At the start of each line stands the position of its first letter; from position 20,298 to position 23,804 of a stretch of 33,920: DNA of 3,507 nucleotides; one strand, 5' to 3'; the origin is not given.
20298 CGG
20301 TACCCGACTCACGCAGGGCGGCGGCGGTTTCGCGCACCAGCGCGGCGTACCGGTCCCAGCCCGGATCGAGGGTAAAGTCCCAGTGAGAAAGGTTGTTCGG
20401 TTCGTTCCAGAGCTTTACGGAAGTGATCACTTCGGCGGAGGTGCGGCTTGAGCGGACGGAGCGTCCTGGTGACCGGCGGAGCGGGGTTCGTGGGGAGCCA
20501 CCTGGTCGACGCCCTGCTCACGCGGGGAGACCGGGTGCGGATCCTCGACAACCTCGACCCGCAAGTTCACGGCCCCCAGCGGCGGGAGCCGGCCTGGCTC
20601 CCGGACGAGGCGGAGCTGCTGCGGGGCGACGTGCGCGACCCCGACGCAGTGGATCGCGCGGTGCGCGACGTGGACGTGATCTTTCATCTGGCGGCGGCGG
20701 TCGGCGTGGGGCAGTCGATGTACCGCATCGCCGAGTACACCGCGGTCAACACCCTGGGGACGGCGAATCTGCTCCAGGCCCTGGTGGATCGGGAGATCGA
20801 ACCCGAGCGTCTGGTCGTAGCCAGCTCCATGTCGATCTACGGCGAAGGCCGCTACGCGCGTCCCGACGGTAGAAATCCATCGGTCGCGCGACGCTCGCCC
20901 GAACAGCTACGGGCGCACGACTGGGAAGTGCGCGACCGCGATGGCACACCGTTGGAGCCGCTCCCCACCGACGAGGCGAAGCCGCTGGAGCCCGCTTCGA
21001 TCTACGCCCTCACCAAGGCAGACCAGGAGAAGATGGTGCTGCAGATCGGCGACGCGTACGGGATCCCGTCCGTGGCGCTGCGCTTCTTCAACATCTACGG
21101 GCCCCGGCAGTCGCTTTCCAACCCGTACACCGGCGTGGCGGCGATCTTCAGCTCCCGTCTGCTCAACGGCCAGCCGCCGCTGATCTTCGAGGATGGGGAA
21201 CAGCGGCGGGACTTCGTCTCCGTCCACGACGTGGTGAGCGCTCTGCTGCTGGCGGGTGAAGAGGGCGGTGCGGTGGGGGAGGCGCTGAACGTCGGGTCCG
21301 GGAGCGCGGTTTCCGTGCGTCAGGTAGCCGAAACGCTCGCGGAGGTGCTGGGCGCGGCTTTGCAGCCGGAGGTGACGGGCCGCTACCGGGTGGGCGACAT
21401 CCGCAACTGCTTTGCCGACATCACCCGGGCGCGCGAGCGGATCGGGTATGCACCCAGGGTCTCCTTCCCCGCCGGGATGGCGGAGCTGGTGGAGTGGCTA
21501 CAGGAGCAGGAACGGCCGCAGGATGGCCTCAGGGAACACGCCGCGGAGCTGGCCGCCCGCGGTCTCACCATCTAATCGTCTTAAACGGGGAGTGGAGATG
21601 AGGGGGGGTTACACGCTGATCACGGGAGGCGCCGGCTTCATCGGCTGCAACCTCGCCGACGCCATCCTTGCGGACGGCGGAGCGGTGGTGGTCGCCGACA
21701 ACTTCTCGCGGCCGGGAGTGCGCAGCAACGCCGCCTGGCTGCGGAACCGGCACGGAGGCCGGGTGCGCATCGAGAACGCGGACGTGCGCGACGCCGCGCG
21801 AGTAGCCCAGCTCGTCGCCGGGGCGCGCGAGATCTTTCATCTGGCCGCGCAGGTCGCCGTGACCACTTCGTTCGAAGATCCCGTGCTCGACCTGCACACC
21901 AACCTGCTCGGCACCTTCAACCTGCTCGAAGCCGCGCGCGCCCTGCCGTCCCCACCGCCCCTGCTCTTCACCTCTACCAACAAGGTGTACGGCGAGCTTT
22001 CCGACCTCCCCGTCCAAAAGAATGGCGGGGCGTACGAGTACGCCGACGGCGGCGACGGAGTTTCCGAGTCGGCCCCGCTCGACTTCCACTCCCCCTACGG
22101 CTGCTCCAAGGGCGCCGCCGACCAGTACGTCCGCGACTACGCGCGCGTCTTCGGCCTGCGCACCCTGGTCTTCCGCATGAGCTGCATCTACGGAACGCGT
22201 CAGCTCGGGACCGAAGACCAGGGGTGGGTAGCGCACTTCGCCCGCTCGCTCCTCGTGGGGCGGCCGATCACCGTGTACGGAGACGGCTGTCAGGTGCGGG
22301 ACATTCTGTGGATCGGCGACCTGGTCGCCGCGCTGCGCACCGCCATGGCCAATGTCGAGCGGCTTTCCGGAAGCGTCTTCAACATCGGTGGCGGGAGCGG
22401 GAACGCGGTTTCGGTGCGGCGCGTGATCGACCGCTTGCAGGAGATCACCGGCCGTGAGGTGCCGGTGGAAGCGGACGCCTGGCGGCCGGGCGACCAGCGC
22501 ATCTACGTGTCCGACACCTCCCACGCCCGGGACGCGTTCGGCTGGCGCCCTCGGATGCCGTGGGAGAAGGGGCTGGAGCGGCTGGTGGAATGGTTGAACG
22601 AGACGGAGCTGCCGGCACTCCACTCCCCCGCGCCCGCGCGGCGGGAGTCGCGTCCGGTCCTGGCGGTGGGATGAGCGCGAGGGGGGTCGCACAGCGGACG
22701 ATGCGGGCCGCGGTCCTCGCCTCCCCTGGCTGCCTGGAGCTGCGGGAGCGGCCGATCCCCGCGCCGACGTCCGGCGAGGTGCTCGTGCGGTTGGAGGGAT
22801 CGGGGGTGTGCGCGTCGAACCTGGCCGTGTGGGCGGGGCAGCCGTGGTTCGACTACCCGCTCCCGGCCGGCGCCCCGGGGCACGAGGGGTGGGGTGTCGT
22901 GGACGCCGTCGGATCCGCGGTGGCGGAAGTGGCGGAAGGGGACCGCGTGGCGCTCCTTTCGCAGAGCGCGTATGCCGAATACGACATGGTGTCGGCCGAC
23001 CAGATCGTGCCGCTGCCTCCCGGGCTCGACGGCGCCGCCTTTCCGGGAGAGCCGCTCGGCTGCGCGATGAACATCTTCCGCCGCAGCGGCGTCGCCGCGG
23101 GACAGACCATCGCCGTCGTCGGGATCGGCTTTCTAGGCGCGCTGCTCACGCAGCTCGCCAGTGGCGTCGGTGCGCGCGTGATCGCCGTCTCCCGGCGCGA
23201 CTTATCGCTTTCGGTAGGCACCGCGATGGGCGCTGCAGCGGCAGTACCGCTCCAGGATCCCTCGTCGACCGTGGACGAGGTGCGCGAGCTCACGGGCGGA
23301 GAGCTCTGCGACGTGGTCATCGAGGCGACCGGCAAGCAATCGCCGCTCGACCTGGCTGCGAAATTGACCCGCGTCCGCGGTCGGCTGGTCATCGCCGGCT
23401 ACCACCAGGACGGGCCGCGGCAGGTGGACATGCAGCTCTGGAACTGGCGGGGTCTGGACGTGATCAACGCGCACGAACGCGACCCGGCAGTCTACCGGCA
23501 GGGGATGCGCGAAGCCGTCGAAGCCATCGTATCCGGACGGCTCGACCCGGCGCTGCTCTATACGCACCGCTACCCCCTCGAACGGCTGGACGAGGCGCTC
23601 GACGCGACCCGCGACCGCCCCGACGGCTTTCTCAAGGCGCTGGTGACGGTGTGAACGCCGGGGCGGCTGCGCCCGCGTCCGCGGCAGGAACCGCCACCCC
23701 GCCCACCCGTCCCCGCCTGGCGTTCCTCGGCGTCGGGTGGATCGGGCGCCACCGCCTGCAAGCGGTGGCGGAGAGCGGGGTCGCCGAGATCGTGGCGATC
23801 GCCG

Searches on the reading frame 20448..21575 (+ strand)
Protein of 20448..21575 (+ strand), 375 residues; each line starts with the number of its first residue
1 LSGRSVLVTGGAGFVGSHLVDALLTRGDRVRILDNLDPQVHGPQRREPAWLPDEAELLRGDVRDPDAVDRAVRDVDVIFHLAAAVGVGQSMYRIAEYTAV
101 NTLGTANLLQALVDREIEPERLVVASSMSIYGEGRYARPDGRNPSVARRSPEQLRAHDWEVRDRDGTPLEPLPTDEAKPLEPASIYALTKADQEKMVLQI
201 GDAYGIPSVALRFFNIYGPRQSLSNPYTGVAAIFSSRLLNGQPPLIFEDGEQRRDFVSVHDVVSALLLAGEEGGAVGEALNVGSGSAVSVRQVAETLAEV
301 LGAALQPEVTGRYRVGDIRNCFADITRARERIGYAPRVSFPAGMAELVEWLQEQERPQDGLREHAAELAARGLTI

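Call 7: search_protein_families(library=pfam, proteins=[window:20448-21575:+], max_evalue=0.01)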
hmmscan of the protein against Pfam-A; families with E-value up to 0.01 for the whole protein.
window:20448-21575:+ (375 aa): 10 families
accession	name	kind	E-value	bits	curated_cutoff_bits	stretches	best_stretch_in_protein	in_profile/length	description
PF01370.27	Epimerase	-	7.4e-53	179.9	20.9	2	6-136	1-124/240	NAD dependent epimerase/dehydratase family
PF16363.11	GDP_Man_Dehyd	-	1.2e-47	163.4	27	2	7-135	1-137/332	GDP-mannose 4,6 dehydratase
PF01073.25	3Beta_HSD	-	1.4e-25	90.4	22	1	7-135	1-124/280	3-beta hydroxysteroid dehydrogenase/isomerase family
PF02719.21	Polysacc_synt_2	-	1.6e-15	57.5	20.2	2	6-118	1-121/293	Polysaccharide biosynthesis protein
PF07993.18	NAD_binding_4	-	5.4e-14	52.4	20.1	1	66-262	80-254/258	Male sterility protein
PF13460.12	NAD_binding_10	-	4.8e-10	40.1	27.2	1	10-139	1-110/184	NAD(P)H-binding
PF04321.23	RmlD_sub_bind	-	1.4e-07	31.3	27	1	5-116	2-93/287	RmlD substrate binding domain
PF05368.20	NmrA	-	1.1e-05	25.6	27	1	5-83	4-78/298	NmrA-like family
PF00106.31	adh_short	-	0.00049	20.1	26.6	1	5-114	2-121/195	short chain dehydrogenase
PF08659.16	KR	-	0.0011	19.4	22.6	1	6-129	3-138/180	KR domain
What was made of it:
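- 20448..21575 (+): SDR1: extended SDR resembling UDP-hexose/UDP-GlcNAc 4-epimerases, with an insertion of about 40 residues. Pfam Epimerase 7e-53 (call 7).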

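Call 11: search_protein_families(library=ncbifam, proteins=[window:20448-21575:+], max_evalue=0.001)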
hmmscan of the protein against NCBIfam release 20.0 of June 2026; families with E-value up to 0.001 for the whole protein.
window:20448-21575:+ (375 aa): 40 families (the best 25 are shown)
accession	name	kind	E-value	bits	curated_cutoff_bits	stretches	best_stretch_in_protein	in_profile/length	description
TIGR04180.1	EDH_00030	hypoth_equivalog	4.9e-45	153.8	475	2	6-146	1-140/297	NAD-dependent 4,6-dehydratase LegB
TIGR01179.1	galE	equivalog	4.1e-41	140.9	262.3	3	6-134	2-128/332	UDP-glucose 4-epimerase GalE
TIGR01181.1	dTDP_gluc_dehyt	equivalog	2.7e-36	125.3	365.1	2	175-355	140-315/321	dTDP-glucose 4,6-dehydratase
TIGR02197.1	heptose_epim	equivalog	1e-27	97.1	274.6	2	175-353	126-315/316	ADP-glyceromanno-heptose 6-epimerase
NF011728.1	PRK15181.1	equivalog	5.6e-21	74.9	760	2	173-352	152-338/348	Vi polysaccharide biosynthesis UDP-N-acetylglucosaminuronic acid C-4 epimerase TviC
TIGR03466.1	HpnA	hypoth_equivalog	6.6e-21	74.5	367.65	1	5-135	2-121/327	hopanoid-associated sugar epimerase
NF042422.1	oxyalk_red_OleD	equivalog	1.3e-20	74.1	580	1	6-134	3-117/329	2-alkyl-3-oxoalkanoate reductase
NF007956.0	PRK10675.1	subfamily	1.2e-19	70.6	394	1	5-133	2-130/338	UDP-glucose 4-epimerase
NF007490.0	PRK10084.1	subfamily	1.8e-18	66.7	649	1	6-356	3-339/361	dTDP-glucose 4,6-dehydratase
NF007582.0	PRK10217.1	equivalog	3.6e-18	65.8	698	2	176-355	150-335/355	dTDP-glucose 4,6-dehydratase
NF008360.0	PRK11150.1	equivalog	3e-17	62.8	452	1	181-300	135-253/310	ADP-glyceromanno-heptose 6-epimerase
NF052578.1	StrlDmthSdmBMthl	equivalog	8.9e-17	61.8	600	1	6-133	3-119/328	sterol demethylase protein SdmB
NF042423.1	oxyalk_red_Shew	equivalog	1.8e-15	56.9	580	1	5-133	10-124/331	2-alkyl-3-oxoalkanoate reductase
NF043036.1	ErythonDh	equivalog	4.2e-15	55.8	325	1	6-133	3-131/321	D-erythronate dehydrogenase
TIGR02622.1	CDP_4_6_dhtase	equivalog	1.5e-13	50.7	278.45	1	3-121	4-124/352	CDP-glucose 4,6-dehydratase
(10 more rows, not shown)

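Call 26: search_solved_structures(query=window:20448-21575:+, max_evalue=1e-10)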
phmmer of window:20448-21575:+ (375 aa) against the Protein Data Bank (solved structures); distinct sequences matched with E-value up to 1e-10: 94 (the best 60 are shown).
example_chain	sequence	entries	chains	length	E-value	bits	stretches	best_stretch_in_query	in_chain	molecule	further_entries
6wjb_A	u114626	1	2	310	1.7e-45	158.8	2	172-347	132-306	NAD-dependent epimerase/dehydratase family protein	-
6wj9_A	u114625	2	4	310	1.4e-44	155.8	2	172-347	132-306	NAD-dependent epimerase/dehydratase family protein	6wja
6kv9_A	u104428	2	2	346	2.1e-43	151.9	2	181-353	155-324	MoeE5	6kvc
6dnt_A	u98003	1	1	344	1e-42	149.7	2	172-353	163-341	NAD-dependent epimerase/dehydratase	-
4zrm_A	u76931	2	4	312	1.5e-41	145.8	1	169-352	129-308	UDP-glucose 4-epimerase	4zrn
7ys8_A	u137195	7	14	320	2.2e-34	122.2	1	166-354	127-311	UDP-glucose 4-epimerase | UDP-glucose 4-epimerase along with EC 5.1.3.2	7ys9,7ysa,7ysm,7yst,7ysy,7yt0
6bwl_A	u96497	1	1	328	2.4e-34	122.1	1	175-360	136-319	Pal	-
8rdg_A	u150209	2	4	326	6e-33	117.5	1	6-135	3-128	SDR family NAD(P)-dependent oxidoreductase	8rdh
2p5u_A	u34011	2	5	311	6.4e-33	117.4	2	175-347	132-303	UDP-glucose 4-epimerase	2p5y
8rdi_A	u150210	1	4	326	2.2e-32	115.7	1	6-135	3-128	SDR family NAD(P)-dependent oxidoreductase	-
10ke_A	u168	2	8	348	2.6e-32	115.4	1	172-351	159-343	Capsular polysaccharide biosynthesis protein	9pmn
1sb8_A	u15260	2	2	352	3.6e-32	115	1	179-350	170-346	wbpP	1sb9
1r6d_A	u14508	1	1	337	9.4e-31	110.3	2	175-371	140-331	TDP-glucose-4,6-dehydratase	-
1r66_A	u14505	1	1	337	1.4e-30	109.7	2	175-371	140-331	TDP-glucose-4,6-dehydratase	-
8vr2_A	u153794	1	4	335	5.3e-30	107.8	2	185-353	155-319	NAD-dependent epimerase/dehydratase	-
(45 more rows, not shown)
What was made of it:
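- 20448..21575 (+): PDB 6wjb, 6wj9, MoeE5, 6dnt and GalE at 1e-45 to 1e-41, matched in two stretches (call 26).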

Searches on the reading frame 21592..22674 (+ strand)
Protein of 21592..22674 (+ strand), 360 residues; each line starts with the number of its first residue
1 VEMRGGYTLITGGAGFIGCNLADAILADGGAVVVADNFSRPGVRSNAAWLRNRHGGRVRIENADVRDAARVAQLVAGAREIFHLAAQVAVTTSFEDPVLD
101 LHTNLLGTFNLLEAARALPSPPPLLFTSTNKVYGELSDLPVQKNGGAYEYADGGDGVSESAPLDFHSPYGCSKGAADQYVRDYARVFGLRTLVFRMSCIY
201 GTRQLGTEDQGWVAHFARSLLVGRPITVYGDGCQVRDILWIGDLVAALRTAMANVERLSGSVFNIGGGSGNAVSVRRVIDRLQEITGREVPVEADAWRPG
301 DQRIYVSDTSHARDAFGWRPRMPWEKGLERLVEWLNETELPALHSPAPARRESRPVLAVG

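Call 7: search_protein_families(library=pfam, proteins=[window:21592-22674:+], max_evalue=0.01)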
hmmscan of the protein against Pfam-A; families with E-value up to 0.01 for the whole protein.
window:21592-22674:+ (360 aa): 9 families
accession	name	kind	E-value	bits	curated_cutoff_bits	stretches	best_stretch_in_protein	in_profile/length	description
PF16363.11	GDP_Man_Dehyd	-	4.3e-48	164.9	27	1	9-330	1-331/332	GDP-mannose 4,6 dehydratase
PF01370.27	Epimerase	-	8.3e-47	160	20.9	1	9-266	2-240/240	NAD dependent epimerase/dehydratase family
PF07993.18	NAD_binding_4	-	3e-14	53.2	20.1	1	70-214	81-217/258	Male sterility protein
PF01073.25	3Beta_HSD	-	1.9e-11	44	22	1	9-245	1-222/280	3-beta hydroxysteroid dehydrogenase/isomerase family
PF04321.23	RmlD_sub_bind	-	1.2e-08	34.8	27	1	9-247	4-192/287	RmlD substrate binding domain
PF02719.21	Polysacc_synt_2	-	4.8e-07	29.7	20.2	1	9-118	2-118/293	Polysaccharide biosynthesis protein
PF00106.31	adh_short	-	9.7e-07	28.9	26.6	1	9-82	4-75/195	short chain dehydrogenase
PF08659.16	KR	-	2.2e-05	24.9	22.6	1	6-85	1-83/180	KR domain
PF13561.12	adh_short_C2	-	0.0027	17.7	27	0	17-82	8-69/236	Enoyl-(Acyl carrier protein) reductase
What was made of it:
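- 21592..22674 (+): SDR2: extended SDR resembling CDP-tyvelose 2-epimerase, a probable nucleotide-sugar C2-epimerase. Pfam (call 7).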

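Call 11: search_protein_families(library=ncbifam, proteins=[window:21592-22674:+], max_evalue=0.001)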
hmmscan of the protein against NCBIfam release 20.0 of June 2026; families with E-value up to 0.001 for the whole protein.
window:21592-22674:+ (360 aa): 50 families (the best 25 are shown)
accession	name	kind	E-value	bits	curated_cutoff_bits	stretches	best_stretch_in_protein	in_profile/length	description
TIGR01181.1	dTDP_gluc_dehyt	equivalog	1.8e-49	168.5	365.1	1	8-338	2-314/321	dTDP-glucose 4,6-dehydratase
TIGR01179.1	galE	equivalog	1.1e-39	136.2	262.3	1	9-333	3-323/332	UDP-glucose 4-epimerase GalE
NF007490.0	PRK10084.1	subfamily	1.1e-34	120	649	1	9-335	4-334/361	dTDP-glucose 4,6-dehydratase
NF007582.0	PRK10217.1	equivalog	2.2e-34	119.1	698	1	9-336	5-332/355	dTDP-glucose 4,6-dehydratase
TIGR04180.1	EDH_00030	hypoth_equivalog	1.6e-33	116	475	1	9-321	2-295/297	NAD-dependent 4,6-dehydratase LegB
TIGR02622.1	CDP_4_6_dhtase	equivalog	7.5e-23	81.2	278.45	1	8-187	7-172/352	CDP-glucose 4,6-dehydratase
NF007956.0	PRK10675.1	subfamily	9.8e-21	74.2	394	1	8-320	3-314/338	UDP-glucose 4-epimerase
NF043036.1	ErythonDh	equivalog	2e-20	73.2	325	1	9-200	4-180/321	D-erythronate dehydrogenase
NF011728.1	PRK15181.1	equivalog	2.5e-16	59.6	760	1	9-335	19-337/348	Vi polysaccharide biosynthesis UDP-N-acetylglucosaminuronic acid C-4 epimerase TviC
TIGR02197.1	heptose_epim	equivalog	6.3e-16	58.4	274.6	1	9-337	2-315/316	ADP-glyceromanno-heptose 6-epimerase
TIGR03466.1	HpnA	hypoth_equivalog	1e-14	54.2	367.65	1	8-118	3-103/327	hopanoid-associated sugar epimerase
NF042422.1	oxyalk_red_OleD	equivalog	1.4e-11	44.3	580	1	9-286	4-250/329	2-alkyl-3-oxoalkanoate reductase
TIGR01472.1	gmd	equivalog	1.6e-11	44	415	1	9-189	4-175/342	GDP-mannose 4,6-dehydratase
TIGR01746.1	Thioester-redct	subfamily_domain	1.9e-10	40.6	213.35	1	8-298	2-293/371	thioester reductase domain-containing protein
NF047922.1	GDPFucSynFcl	equivalog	1.1e-08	34.9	500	1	225-337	196-303/308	GDP-L-fucose synthase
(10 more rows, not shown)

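Call 27: search_solved_structures(query=window:21592-22674:+, max_evalue=1e-10)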
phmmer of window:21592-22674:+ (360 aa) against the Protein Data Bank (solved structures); distinct sequences matched with E-value up to 1e-10: 87 (the best 60 are shown).
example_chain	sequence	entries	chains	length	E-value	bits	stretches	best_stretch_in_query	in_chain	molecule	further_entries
9rl0_E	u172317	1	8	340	8.5e-82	278.5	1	9-336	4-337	CDP-tyvelose 2-epimerase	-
1orr_A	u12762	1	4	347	2.6e-79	270.4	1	8-336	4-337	CDP-tyvelose-2-epimerase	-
4zrm_A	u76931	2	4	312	5e-41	144.4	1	9-338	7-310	UDP-glucose 4-epimerase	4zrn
2p5u_A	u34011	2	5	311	3.8e-37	131.6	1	8-333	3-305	UDP-glucose 4-epimerase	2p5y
6wjb_A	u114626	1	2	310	6.2e-37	130.9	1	8-332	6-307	NAD-dependent epimerase/dehydratase family protein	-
7ys8_A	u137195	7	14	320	8.6e-37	130.5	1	8-337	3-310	UDP-glucose 4-epimerase | UDP-glucose 4-epimerase along with EC 5.1.3.2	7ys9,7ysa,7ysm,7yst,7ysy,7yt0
6wj9_A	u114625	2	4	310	3.2e-36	128.6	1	8-332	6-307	NAD-dependent epimerase/dehydratase family protein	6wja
1g1a_A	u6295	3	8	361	1.5e-31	113.2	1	9-335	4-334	DTDP-D-GLUCOSE 4,6-DEHYDRATASE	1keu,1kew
1kep_A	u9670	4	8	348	5e-30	108.2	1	9-337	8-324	dTDP-D-glucose 4,6-dehydratase | DTDP-GLUCOSE 4,6-DEHYDRATASE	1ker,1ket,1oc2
1bxk_A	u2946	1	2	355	2.7e-29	105.8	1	9-336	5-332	PROTEIN (DTDP-GLUCOSE 4,6-DEHYDRATASE)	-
2hun_A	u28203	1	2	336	1.2e-28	103.7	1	8-337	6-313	336aa long hypothetical dTDP-glucose 4,6-dehydratase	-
8rdg_A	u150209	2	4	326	5.7e-28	101.5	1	8-338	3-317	SDR family NAD(P)-dependent oxidoreductase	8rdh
4lk3_A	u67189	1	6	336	9.4e-28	100.7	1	8-345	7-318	UDP-glucuronic acid decarboxylase 1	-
4gll_A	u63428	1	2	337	1.4e-27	100.2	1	8-345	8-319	UDP-glucuronic acid decarboxylase 1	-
8vr2_A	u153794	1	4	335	1.5e-27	100.1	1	2-342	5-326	NAD-dependent epimerase/dehydratase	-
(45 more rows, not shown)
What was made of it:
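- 21592..22674 (+): PDB 9rl0 at 8.5e-82 and 1orr at 2.6e-79 over the full length (call 27).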

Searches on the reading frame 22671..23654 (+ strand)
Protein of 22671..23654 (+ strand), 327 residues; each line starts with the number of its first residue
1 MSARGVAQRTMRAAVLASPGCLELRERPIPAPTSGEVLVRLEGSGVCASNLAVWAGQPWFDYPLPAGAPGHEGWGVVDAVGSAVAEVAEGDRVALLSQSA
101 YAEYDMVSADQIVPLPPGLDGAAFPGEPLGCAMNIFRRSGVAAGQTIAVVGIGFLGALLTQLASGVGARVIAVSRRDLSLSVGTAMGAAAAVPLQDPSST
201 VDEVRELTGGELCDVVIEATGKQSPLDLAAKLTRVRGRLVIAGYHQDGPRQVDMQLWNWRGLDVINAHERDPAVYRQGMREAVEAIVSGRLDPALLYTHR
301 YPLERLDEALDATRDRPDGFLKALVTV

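Call 7: search_protein_families(library=pfam, proteins=[window:22671-23654:+], max_evalue=0.01)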
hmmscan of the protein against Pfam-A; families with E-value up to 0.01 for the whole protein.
window:22671-23654:+ (327 aa): 5 families
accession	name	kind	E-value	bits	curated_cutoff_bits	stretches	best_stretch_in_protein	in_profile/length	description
PF00107.32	ADH_zinc_N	-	3.5e-17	63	31.8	1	155-279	2-124/129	Zinc-binding dehydrogenase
PF08240.17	ADH_N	-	1.8e-12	47.9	23.5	1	34-116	2-103/104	Alcohol dehydrogenase GroES-like domain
PF13602.12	ADH_zinc_N_2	-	2.2e-05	25.8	27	1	200-312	10-122/134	Zinc-binding dehydrogenase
PF16912.11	Glu_dehyd_C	-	0.0031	17.4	34.9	1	144-312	31-200/211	Glucose dehydrogenase C-terminus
PF02826.25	2-Hacid_dh_C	-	0.0042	16.9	25.1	1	142-179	34-71/178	D-isomer specific 2-hydroxyacid dehydrogenase, NAD binding domain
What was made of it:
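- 22671..23654 (+): Zn-ADH/MDR oxidoreductase, paired with the next gene. In other genomes the pair is replaced by one B12-radical-SAM enzyme. Pfam ADH_N and ADH_zinc_N (call 7).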

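Call 11: search_protein_families(library=ncbifam, proteins=[window:22671-23654:+], max_evalue=0.001)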
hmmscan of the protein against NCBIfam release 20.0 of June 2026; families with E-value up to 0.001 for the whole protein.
window:22671-23654:+ (327 aa): 21 families
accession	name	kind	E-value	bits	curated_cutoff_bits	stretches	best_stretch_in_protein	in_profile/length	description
NF041097.1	keto_inos_dh_IolM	equivalog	1e-27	96.8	450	2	127-318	188-382/389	scyllo-inosose 3-dehydrogenase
TIGR02824.1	quinone_pig3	subfamily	8.1e-27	94.1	296.8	1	17-255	10-250/325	putative NAD(P)H quinone oxidoreductase, PIG3 family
TIGR03989.1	Rxyl_3153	subfamily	1.2e-24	87.3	440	2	12-94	3-84/370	NDMA-dependent alcohol dehydrogenase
TIGR03451.1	mycoS_dep_FDH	equivalog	6.4e-24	84.4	512.9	2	99-311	129-344/358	S-(hydroxymethyl)mycothiol dehydrogenase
TIGR00692.1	tdh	equivalog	9.3e-24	84.1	458.35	2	99-315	117-330/340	L-threonine 3-dehydrogenase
NF003808.0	PRK05396.1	equivalog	1.7e-22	79.8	380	2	98-314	118-329/341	L-threonine 3-dehydrogenase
NF007489.0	PRK10083.1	equivalog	2e-20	73.1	376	2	11-94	1-82/339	Zn-dependent oxidoreductase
NF006940.0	PRK09422.1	equivalog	5.8e-20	71.5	344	2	100-247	116-264/338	alcohol dehydrogenase AdhP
NF010344.0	PRK13771.1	subfamily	2.3e-17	63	349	2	11-95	1-84/334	putative alcohol dehydrogenase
NF007375.0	PRK09880.1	equivalog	2.9e-17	62.5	469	1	99-316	124-333/344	L-idonate 5-dehydrogenase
NF007642.0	PRK10309.1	equivalog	5.7e-15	55.4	550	2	11-95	1-83/347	galactitol-1-phosphate 5-dehydrogenase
NF041172.1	AcrlCoa_red_Thmprot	equivalog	2.9e-14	52.7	500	2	101-316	118-324/334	acryloyl-CoA reductase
TIGR02822.1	adh_fam_2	subfamily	9.1e-14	51.3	283.5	2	19-95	12-86/329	zinc-binding alcohol dehydrogenase family protein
TIGR02818.1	adh_III_F_hyde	equivalog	1.1e-12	47.7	543.95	1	12-99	3-89/368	S-(hydroxymethyl)glutathione dehydrogenase/class III alcohol dehydrogenase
TIGR03366.1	HpnZ_proposed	hypoth_equivalog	2.3e-12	46.8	328.1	1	110-244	120-254/315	putative phosphonate catabolism associated alcohol dehydrogenase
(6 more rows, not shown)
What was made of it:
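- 22671..23654 (+): Best NCBIfam hit is IolM scyllo-inosose 3-dehydrogenase at 96.8 bits, far below its cut-off (call 11).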

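Call 29: search_solved_structures(query=window:22671-23654:+, max_evalue=1e-8)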
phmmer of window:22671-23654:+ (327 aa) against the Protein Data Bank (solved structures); distinct sequences matched with E-value up to 1e-8: 145 (the best 60 are shown).
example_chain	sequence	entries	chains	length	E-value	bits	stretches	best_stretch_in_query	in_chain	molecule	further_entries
1e3j_A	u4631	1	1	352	6.2e-26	94.6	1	104-326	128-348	NADP(H)-DEPENDENT KETOSE REDUCTASE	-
1pl6_A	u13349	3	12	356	1.1e-21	80.6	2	13-96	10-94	Sorbitol dehydrogenase | human sorbitol dehydrogenase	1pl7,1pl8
4ej6_A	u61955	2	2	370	7.3e-21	77.9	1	98-309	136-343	Putative zinc-binding dehydrogenase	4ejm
1llu_A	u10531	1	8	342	1.6e-20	76.8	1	9-95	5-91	Alcohol Dehydrogenase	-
3qe3_A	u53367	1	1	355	2.6e-20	76.1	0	14-96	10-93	Sorbitol dehydrogenase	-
1rjw_A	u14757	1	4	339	4.7e-20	75.3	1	98-311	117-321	Alcohol dehydrogenase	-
3pii_A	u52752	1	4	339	1.3e-19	73.8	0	20-95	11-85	Alcohol dehydrogenase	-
4z6k_A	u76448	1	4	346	2.7e-19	72.8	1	11-95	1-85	Alcohol dehydrogenase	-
9vxk_A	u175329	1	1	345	3.5e-19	72.4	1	7-295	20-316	Oxidoreductase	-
2dq4_A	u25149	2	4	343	4.2e-19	72.1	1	14-97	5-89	L-threonine 3-dehydrogenase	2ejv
3s1l_A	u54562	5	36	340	6.1e-19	71.6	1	11-103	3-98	Zinc-containing alcohol dehydrogenase superfamily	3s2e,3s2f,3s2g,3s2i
9flz_A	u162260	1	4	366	7.7e-19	71.3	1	7-95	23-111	alcohol dehydrogenase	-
6z42_A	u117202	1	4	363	7.9e-19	71.2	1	8-95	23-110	Alcohol dehydrogenase, zinc-containing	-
3meq_A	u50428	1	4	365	9.8e-19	70.9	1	5-95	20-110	Alcohol dehydrogenase, zinc-containing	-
6iqd_A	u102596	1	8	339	2.8e-18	69.4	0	13-111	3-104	Alcohol dehydrogenase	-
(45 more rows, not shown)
